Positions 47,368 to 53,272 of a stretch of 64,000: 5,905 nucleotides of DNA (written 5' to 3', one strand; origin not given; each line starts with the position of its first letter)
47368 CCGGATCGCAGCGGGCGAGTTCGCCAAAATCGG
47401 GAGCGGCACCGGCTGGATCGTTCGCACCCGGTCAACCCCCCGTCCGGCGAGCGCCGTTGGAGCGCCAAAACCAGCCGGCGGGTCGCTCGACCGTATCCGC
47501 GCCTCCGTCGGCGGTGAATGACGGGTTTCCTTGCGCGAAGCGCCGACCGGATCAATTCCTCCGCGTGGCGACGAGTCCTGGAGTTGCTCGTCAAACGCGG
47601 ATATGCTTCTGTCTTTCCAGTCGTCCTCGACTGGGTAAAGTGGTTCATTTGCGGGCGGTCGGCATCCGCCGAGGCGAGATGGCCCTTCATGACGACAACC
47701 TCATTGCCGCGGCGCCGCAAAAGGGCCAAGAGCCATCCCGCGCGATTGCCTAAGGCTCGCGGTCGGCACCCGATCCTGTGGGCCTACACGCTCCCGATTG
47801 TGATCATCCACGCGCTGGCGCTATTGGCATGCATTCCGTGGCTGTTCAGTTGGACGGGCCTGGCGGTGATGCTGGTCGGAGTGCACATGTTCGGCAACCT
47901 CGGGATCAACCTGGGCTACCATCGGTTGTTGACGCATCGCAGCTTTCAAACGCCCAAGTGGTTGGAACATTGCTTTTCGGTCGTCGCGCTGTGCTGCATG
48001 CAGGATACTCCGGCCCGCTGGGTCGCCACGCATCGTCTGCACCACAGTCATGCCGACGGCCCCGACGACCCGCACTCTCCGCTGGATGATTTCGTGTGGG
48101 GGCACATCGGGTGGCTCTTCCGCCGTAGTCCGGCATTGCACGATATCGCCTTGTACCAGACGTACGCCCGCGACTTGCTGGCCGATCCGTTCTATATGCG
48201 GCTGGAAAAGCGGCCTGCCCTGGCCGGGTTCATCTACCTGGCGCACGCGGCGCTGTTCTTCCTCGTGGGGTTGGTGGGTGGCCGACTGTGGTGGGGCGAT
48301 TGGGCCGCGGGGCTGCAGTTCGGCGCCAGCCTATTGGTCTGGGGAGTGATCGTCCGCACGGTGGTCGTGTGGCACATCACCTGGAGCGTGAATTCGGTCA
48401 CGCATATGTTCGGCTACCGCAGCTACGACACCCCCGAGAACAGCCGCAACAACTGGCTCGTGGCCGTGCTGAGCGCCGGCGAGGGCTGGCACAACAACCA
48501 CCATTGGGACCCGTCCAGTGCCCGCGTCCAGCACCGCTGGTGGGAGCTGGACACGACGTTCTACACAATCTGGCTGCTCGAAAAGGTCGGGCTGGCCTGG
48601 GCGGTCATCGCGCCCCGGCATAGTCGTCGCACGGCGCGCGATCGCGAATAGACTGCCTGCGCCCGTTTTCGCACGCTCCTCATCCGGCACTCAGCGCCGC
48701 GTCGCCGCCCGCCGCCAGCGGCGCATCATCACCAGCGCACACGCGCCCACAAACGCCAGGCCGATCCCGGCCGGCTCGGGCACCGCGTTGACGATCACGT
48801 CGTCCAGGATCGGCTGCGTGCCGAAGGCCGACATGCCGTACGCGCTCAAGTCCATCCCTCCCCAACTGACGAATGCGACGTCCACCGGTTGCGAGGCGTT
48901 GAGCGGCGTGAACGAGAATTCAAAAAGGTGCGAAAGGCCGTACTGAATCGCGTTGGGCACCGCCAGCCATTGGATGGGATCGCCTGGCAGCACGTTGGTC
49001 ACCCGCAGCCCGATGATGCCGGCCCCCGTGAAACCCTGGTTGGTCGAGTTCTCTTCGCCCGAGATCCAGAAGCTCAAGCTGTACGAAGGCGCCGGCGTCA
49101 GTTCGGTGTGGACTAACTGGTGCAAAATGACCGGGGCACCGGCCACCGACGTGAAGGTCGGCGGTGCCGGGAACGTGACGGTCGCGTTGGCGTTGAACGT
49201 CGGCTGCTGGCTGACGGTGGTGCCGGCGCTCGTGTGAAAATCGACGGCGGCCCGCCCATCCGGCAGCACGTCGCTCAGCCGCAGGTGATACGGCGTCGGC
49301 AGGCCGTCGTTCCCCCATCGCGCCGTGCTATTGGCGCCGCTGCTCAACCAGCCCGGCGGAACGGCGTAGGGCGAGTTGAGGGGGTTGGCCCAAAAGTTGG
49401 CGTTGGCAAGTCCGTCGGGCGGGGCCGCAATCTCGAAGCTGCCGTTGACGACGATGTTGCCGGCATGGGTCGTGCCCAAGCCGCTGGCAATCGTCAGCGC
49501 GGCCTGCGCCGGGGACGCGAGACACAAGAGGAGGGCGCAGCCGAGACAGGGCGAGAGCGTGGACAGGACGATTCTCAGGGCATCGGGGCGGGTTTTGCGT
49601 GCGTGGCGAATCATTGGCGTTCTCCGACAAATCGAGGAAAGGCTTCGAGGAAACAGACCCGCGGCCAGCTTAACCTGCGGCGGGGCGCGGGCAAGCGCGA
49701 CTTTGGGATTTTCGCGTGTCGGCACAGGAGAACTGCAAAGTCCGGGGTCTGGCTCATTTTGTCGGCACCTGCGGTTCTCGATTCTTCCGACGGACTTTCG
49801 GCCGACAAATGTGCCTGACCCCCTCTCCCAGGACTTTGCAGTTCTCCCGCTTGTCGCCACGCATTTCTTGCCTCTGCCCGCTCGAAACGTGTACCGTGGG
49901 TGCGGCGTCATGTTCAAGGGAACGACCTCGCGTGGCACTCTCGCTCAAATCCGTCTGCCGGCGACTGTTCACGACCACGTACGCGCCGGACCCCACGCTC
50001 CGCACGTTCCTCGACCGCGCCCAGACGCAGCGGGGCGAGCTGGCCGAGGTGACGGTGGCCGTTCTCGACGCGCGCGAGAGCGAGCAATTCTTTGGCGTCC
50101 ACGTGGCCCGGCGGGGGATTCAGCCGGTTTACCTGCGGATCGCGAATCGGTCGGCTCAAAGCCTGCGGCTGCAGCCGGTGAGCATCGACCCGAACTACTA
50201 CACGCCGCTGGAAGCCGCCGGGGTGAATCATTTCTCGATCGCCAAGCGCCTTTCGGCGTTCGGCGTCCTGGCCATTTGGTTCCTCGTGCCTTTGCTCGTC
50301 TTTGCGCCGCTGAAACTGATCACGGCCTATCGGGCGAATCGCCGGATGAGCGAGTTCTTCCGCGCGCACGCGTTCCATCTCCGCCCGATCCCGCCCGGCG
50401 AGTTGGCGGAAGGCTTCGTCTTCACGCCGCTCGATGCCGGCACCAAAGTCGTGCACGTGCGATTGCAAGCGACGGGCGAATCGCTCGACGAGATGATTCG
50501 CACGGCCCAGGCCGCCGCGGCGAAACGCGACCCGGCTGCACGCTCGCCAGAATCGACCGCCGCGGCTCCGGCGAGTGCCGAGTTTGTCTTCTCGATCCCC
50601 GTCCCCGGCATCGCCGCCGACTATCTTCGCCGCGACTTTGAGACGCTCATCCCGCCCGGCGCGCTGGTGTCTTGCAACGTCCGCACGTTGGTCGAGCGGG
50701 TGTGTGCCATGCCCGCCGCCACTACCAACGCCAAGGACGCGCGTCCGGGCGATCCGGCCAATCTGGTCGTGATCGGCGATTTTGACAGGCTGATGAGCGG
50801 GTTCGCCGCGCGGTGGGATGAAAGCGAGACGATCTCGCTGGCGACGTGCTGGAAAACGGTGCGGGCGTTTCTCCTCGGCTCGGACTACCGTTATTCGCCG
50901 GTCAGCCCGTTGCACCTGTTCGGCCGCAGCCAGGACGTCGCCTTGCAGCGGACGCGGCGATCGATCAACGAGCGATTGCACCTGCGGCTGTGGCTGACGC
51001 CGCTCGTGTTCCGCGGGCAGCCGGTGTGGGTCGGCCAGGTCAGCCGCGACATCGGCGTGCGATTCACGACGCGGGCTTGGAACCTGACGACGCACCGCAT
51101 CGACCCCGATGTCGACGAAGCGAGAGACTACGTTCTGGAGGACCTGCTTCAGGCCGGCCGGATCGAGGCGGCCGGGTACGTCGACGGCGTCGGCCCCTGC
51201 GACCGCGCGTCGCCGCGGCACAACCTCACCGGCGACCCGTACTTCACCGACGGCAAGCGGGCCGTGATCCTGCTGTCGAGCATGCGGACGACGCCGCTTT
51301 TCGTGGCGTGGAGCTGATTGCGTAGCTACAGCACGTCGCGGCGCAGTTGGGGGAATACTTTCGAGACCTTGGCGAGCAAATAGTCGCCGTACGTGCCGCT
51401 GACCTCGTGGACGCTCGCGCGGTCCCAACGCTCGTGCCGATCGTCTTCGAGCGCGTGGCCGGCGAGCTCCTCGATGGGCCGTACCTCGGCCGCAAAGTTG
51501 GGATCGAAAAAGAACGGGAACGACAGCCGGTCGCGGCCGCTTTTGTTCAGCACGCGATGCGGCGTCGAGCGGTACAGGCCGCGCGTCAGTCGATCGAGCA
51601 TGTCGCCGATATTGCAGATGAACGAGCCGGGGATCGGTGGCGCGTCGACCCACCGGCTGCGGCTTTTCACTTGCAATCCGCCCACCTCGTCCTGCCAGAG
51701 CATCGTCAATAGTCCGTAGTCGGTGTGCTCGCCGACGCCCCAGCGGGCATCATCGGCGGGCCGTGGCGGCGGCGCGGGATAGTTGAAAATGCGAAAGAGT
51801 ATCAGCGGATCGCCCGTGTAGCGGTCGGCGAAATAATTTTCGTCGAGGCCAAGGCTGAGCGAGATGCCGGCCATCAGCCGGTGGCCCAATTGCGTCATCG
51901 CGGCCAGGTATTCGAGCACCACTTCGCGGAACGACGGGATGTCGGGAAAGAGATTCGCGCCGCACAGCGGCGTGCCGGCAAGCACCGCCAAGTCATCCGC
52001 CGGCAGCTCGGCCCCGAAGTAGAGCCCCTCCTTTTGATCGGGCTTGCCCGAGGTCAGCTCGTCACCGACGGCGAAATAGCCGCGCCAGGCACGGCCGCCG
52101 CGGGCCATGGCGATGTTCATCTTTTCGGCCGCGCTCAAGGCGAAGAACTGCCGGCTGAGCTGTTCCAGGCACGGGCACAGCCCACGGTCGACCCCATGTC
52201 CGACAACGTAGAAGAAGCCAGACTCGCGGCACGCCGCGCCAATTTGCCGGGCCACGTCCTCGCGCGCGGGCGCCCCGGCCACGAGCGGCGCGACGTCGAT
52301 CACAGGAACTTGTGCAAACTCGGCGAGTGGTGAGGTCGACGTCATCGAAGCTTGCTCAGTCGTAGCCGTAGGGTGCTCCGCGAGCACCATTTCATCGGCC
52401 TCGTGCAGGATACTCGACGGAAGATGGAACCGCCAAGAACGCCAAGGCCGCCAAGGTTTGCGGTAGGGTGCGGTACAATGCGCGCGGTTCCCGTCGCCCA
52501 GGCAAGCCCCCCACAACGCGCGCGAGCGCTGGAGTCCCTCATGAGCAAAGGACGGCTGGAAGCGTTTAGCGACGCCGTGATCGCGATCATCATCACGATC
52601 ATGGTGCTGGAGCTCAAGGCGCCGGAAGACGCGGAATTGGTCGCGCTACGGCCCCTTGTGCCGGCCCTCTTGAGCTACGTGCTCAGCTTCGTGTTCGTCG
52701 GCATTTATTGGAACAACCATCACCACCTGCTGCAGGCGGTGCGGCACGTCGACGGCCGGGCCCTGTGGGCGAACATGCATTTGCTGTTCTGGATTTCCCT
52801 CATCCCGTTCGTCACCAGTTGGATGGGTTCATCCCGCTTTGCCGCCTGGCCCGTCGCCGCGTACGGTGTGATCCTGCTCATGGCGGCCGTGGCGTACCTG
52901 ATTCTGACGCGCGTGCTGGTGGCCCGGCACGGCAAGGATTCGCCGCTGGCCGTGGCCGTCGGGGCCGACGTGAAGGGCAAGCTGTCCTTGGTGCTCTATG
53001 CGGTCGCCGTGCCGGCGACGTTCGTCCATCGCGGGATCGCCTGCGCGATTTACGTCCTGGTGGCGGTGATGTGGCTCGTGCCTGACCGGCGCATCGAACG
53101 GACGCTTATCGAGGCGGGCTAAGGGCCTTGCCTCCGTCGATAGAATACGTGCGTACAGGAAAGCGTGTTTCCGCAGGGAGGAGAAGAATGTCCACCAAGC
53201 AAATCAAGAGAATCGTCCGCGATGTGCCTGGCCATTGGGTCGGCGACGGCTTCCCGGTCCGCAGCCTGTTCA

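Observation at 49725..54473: Second, unrelated MITE-like family: about 125 bp, 19-bp terminal inverted repeats, 8-bp flanking duplication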

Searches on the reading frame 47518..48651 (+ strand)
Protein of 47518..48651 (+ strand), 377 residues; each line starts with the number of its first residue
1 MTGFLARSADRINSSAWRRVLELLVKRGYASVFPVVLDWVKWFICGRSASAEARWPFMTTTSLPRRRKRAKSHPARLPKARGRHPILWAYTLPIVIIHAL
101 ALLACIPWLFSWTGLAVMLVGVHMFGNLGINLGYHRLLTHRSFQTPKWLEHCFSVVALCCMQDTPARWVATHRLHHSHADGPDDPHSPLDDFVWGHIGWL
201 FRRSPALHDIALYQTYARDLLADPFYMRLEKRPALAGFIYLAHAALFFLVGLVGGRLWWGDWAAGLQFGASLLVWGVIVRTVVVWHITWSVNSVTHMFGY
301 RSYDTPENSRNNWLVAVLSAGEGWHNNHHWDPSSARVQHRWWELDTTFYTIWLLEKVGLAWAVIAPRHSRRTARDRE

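Call 7: search_protein_families(library=pfam, proteins=[window:47518-48651:+], max_evalue=0.01)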
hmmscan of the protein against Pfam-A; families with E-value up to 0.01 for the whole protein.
window:47518-48651:+ (377 aa): 1 family
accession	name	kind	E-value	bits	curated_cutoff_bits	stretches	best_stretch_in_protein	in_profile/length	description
PF00487.30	FA_desaturase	-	5.8e-20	72.6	29.7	1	112-348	3-235/253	Fatty acid desaturase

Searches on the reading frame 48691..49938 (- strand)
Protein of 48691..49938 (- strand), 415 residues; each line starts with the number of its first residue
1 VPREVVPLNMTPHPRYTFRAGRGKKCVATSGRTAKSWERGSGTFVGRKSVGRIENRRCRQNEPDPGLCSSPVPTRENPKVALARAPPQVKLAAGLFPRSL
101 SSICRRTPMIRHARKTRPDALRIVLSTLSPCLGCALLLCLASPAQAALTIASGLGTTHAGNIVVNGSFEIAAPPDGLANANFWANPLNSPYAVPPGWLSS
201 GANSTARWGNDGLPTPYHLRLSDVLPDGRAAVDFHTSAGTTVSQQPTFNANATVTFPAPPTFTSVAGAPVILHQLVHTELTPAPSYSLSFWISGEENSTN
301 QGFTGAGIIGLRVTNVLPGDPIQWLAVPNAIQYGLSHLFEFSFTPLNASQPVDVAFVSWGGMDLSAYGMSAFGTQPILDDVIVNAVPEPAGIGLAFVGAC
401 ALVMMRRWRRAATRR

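Call 7: search_protein_families(library=pfam, proteins=[window:48691-49938:-], max_evalue=0.01)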
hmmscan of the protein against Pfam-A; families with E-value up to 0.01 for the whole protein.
window:48691-49938:- (415 aa): 1 family
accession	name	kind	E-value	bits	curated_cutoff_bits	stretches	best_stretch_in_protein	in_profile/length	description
PF07589.16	PEP-CTERM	-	0.0092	16.5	20.7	0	385-410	1-24/24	PEP-CTERM motif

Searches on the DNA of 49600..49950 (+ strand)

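Call 70: search_rna_families(source=window, start=49600, end=49950, threshold=evalue, max_evalue=1)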
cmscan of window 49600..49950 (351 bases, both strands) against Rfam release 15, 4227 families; matches with E-value up to 1: 2.
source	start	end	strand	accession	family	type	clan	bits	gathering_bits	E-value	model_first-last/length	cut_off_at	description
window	49648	49839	+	RF02156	NPPA-AS1_1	Gene; lncRNA;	-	19.2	45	0.21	1-176/176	no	NPPA antisense RNA 1 conserved region 1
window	49742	49824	+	RF03190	mir-4857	Gene; miRNA;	-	17.5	70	0.47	1-78/78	no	mir-4857 microRNA precursor family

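Call 74: search_dna_similar(query=window:49725-49849:+, collection=plasmids, mode=distant, max_evalue=0.001, max_rows=10)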
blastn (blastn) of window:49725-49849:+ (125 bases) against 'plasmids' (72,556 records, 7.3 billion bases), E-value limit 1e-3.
No match.

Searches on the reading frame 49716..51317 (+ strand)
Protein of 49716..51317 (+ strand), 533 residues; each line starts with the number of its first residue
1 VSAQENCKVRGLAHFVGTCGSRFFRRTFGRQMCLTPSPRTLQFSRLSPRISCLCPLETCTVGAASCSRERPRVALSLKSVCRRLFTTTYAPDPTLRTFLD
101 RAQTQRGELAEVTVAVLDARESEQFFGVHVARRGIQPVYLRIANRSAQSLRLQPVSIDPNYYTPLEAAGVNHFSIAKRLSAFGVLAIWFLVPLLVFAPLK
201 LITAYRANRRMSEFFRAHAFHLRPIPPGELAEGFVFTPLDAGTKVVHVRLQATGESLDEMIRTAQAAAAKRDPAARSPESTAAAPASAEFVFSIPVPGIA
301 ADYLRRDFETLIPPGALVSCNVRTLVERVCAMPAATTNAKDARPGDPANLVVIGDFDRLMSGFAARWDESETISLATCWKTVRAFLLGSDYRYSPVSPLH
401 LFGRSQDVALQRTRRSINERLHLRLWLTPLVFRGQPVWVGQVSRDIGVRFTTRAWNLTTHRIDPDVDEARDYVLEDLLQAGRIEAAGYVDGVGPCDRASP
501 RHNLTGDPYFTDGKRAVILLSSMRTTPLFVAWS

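Call 7: search_protein_families(library=pfam, proteins=[window:49716-51317:+], max_evalue=0.01)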
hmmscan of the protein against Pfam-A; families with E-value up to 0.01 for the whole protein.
window:49716-51317:+ (533 aa): 1 family
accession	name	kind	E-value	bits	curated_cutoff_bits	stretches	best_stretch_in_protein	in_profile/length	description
PF14067.11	LssY_C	-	4.6e-46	157.2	25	1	335-514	7-187/188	LssY C-terminus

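Call 49: find_homologous_proteins(query=window:49932-51314:+, max_evalue=1e-30)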
Query window:49932-51314:+ (461 aa): 6406 proteins with E <= 1e-30 among 8000 candidates; the best 120 are listed.
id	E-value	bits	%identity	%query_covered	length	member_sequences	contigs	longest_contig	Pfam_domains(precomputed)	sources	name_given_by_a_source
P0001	0.0e+0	1038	100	100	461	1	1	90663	PF14067.12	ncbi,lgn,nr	ncbi:MAG: LssY C-terminal domain-containing protein [Planctomycetia bacterium]|nr:LssY C-terminal do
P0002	1.3e-234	797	77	99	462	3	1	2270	PF14067.12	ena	-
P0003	2.5e-231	786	78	100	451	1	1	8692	PF14067.12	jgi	jgi:hypothetical protein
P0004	2.2e-226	770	74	100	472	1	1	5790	PF14067.12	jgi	jgi:LssY C-terminus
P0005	1.1e-217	741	73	99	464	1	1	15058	PF14067.12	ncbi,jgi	jgi:hypothetical protein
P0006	2.0e-217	740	72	99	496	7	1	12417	PF14067.12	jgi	-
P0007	6.0e-217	739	74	99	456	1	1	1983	PF14067.12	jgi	jgi:hypothetical protein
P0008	8.1e-216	735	72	100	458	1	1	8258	PF14067.12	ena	-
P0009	7.8e-215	732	72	99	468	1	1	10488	PF14067.12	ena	-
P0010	1.9e-214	730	71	99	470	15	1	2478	PF14067.12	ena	-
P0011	4.4e-214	729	71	100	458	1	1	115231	PF14067.12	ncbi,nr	ncbi:MAG: LssY C-terminal domain-containing protein [Pirellulales bacterium]|nr:LssY C-terminal doma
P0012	2.5e-213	727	71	99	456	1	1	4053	PF14067.12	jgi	jgi:hypothetical protein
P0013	6.0e-213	726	70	100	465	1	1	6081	PF14067.12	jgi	jgi:hypothetical protein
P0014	2.2e-212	724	73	98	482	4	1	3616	PF14067.12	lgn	-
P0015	2.4e-212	724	71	99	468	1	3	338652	PF14067.12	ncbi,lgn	ncbi:MAG: LssY C-terminal domain-containing protein [Pirellulales bacterium]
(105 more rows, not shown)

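Call 50: find_encoding_contigs(protein=P0001, flank=10000, max_places=3)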
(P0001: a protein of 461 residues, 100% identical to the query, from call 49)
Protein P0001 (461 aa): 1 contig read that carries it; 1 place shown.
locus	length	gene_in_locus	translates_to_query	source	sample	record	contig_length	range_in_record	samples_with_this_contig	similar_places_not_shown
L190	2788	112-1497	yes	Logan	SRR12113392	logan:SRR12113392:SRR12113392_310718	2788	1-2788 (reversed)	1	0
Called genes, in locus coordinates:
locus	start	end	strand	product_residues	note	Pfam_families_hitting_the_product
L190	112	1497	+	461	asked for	PF14067:LssY_C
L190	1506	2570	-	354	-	PF14226:DIOX_N, PF03171:2OG-FeII_Oxy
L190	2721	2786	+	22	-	?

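Call 51: find_encoding_contigs(protein=P0003, flank=6000, max_places=2)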
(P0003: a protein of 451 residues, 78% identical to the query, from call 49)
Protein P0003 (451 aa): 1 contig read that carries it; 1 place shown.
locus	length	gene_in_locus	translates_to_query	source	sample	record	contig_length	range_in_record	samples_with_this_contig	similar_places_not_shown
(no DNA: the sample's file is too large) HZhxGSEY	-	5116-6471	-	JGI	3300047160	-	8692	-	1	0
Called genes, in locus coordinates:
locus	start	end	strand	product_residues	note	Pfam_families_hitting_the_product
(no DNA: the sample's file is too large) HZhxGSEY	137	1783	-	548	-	PF00245:Alk_phosphatase, PF00884:Sulfatase (weak)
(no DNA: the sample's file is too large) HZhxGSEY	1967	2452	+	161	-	PF22381:Staph_reg_Sar_Rot (weak), PF01047:MarR, PF12802:MarR_2, PF13463:HTH_27 (weak)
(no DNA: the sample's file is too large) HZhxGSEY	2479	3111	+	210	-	PF04264:YceI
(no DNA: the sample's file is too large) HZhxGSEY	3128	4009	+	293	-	-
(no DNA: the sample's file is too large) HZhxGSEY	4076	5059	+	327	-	PF00248:Aldo_ket_red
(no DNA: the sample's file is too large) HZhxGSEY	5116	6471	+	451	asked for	PF14067:LssY_C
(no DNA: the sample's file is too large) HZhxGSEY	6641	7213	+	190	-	-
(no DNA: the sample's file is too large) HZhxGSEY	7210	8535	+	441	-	PF07690:MFS_1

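Call 52: find_encoding_contigs(protein=P0005, flank=6000, max_places=2)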
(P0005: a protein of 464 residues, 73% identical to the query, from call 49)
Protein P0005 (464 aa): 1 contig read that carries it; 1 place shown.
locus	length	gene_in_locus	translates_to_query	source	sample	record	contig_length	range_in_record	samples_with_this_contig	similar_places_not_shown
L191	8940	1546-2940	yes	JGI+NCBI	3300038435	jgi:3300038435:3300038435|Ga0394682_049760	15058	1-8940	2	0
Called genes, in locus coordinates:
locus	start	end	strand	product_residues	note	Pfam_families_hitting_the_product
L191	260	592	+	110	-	PF04266:ASCH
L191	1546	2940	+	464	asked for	PF14067:LssY_C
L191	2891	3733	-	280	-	PF13360:PQQ_2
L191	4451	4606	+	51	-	-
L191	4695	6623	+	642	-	PF00884:Sulfatase, PF01663:Phosphodiest (faint), PF02995:DUF229 (weak)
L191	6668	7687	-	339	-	PF00291:PALP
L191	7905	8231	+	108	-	PF08803:ydhR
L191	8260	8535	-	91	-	PF03966:Trm112p (weak)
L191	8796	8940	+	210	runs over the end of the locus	-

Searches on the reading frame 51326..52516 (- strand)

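Call 7: search_protein_families(library=pfam, proteins=[window:51326-52516:-], max_evalue=0.01)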
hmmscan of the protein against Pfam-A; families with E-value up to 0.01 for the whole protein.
window:51326-52516:- (396 aa): 2 families
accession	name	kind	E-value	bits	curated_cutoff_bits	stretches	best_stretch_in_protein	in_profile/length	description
PF14226.12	DIOX_N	-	9.4e-30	104.1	27.3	1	70-192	1-116/117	non-haem dioxygenase in morphine synthesis N-terminal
PF03171.26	2OG-FeII_Oxy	-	5.7e-25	88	23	1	244-339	7-101/101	2OG-Fe(II) oxygenase superfamily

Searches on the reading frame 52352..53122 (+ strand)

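Call 7: search_protein_families(library=pfam, proteins=[window:52352-53122:+], max_evalue=0.01)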
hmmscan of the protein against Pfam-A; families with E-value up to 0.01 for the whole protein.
window:52352-53122:+ (256 aa): 1 family
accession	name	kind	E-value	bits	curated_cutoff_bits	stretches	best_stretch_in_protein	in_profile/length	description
PF06736.16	TMEM175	-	6.9e-32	110.2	25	1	68-152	1-88/88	Endosomal/lysosomal potassium channel TMEM175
